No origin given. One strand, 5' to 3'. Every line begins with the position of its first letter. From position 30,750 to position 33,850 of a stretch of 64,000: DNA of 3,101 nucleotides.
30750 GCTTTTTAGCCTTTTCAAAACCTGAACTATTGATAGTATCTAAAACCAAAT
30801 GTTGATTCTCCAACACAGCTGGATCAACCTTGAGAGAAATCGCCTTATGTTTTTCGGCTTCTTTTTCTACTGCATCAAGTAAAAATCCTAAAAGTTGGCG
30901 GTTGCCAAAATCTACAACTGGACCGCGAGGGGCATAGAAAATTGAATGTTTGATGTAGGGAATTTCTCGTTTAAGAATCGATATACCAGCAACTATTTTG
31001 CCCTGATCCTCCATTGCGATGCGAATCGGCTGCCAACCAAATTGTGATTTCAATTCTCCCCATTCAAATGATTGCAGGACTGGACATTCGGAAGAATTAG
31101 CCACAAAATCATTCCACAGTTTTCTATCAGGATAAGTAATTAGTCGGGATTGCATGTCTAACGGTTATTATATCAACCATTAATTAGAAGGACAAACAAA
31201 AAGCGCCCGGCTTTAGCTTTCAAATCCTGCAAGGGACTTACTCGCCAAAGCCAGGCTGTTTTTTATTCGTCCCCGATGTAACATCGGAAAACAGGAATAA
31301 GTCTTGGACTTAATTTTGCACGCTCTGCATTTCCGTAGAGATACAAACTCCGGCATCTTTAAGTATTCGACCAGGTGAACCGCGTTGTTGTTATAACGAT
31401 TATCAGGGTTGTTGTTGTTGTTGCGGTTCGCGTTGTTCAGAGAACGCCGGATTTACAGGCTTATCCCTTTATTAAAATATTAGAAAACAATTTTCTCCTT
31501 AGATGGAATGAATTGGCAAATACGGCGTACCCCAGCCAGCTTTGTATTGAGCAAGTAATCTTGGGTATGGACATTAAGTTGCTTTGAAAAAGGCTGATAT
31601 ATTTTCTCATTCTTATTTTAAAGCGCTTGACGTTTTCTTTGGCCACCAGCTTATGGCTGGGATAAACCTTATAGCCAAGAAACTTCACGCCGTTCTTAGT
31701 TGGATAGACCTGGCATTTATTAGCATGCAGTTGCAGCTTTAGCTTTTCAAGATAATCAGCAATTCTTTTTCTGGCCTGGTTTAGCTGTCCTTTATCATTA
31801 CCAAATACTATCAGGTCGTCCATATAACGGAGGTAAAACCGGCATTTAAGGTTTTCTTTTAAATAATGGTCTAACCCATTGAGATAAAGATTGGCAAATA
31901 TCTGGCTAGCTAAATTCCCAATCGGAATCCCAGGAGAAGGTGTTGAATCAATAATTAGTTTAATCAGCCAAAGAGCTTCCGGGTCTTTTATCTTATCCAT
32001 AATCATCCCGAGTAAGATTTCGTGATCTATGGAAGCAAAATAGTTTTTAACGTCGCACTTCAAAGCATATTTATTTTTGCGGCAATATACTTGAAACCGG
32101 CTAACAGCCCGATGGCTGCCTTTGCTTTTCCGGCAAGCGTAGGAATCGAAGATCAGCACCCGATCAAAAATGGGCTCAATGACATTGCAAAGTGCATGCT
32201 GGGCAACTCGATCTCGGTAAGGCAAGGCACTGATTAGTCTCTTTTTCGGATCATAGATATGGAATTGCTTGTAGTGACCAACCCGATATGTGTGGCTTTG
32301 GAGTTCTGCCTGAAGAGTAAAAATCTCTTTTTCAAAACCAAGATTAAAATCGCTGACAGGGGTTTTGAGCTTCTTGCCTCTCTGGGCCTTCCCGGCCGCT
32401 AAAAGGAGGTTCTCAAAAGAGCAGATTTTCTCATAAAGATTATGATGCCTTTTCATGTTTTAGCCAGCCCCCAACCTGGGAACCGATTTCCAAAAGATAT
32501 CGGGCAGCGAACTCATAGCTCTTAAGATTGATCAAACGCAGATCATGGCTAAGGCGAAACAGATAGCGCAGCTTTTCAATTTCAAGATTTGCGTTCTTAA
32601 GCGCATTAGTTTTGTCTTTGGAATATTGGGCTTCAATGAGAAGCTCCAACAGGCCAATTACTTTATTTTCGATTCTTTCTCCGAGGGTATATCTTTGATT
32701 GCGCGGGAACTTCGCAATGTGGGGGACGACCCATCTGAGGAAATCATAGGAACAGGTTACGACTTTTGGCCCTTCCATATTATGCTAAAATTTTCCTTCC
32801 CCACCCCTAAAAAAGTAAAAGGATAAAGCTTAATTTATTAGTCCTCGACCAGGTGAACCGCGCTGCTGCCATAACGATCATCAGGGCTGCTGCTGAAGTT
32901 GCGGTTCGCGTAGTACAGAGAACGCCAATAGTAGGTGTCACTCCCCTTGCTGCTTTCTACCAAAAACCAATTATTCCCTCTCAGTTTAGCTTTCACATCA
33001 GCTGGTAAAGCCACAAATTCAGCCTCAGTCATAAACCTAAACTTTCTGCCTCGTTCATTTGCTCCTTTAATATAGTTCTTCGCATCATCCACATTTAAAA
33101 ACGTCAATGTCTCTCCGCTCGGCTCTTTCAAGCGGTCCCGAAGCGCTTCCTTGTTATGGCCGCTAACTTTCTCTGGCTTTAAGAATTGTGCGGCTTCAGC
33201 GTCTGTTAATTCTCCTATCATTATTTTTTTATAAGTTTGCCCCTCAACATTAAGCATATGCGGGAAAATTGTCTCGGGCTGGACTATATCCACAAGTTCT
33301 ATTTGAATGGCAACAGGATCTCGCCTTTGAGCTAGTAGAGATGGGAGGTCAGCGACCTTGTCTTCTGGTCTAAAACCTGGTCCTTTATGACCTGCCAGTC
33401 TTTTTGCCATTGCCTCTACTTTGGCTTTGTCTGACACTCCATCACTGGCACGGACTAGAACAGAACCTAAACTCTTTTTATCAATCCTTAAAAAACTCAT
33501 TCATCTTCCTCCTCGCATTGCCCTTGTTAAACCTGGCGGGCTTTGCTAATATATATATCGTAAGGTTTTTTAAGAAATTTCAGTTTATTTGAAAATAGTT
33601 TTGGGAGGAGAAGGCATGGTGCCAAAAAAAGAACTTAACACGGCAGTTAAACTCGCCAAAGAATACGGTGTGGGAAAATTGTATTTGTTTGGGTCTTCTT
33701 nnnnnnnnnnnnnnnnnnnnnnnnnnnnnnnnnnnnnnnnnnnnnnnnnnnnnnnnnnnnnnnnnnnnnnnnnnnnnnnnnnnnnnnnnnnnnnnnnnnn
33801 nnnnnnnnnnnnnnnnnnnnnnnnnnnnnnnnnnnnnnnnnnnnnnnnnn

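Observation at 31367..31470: Unusual DGR layout: TR lies 3' of the RT, starting ~13 nt after the RT stop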

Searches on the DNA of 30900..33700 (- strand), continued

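Call 67: search_with_rna_model(model_id=R1, source=L123, start=2000, end=5000, filters=off, max_evalue=10, show_alignments=2)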
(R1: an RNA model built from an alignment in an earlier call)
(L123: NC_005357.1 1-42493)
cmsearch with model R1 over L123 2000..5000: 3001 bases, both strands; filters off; matches with E-value up to 10: 0.
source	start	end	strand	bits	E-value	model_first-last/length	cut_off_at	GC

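Call 83: build_rna_model(alignment_id=A6, structure=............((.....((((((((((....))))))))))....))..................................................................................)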
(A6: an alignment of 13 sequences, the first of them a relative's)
Model R2 built from alignment A6 (13 sequences, 131 columns); structure: as given.
model positions 109; base pairs 12; branch points 0; effective number of sequences 13; information 0.555 bits per position. Calibrated on 0.2 Mb of random sequence (short: E-values are rough).
structure used (alignment columns):
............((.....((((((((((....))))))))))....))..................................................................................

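Call 84: search_with_rna_model(model_id=R2, source=window, max_evalue=10, show_alignments=1)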
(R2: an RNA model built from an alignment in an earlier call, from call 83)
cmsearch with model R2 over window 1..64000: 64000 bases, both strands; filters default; matches with E-value up to 10: 6.
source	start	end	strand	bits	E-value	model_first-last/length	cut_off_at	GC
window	31261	31366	-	40.9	3.8e-11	1-109/109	no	0.4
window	36453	36548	+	15.9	0.012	1-109/109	no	0.46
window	3752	3827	+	11.5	0.38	1-109/109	no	0.39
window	23837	23920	-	11.2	0.47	1-109/109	no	0.37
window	4055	4137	-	10.6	0.75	1-109/109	no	0.45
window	30073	30158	-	10.5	0.85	1-109/109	no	0.36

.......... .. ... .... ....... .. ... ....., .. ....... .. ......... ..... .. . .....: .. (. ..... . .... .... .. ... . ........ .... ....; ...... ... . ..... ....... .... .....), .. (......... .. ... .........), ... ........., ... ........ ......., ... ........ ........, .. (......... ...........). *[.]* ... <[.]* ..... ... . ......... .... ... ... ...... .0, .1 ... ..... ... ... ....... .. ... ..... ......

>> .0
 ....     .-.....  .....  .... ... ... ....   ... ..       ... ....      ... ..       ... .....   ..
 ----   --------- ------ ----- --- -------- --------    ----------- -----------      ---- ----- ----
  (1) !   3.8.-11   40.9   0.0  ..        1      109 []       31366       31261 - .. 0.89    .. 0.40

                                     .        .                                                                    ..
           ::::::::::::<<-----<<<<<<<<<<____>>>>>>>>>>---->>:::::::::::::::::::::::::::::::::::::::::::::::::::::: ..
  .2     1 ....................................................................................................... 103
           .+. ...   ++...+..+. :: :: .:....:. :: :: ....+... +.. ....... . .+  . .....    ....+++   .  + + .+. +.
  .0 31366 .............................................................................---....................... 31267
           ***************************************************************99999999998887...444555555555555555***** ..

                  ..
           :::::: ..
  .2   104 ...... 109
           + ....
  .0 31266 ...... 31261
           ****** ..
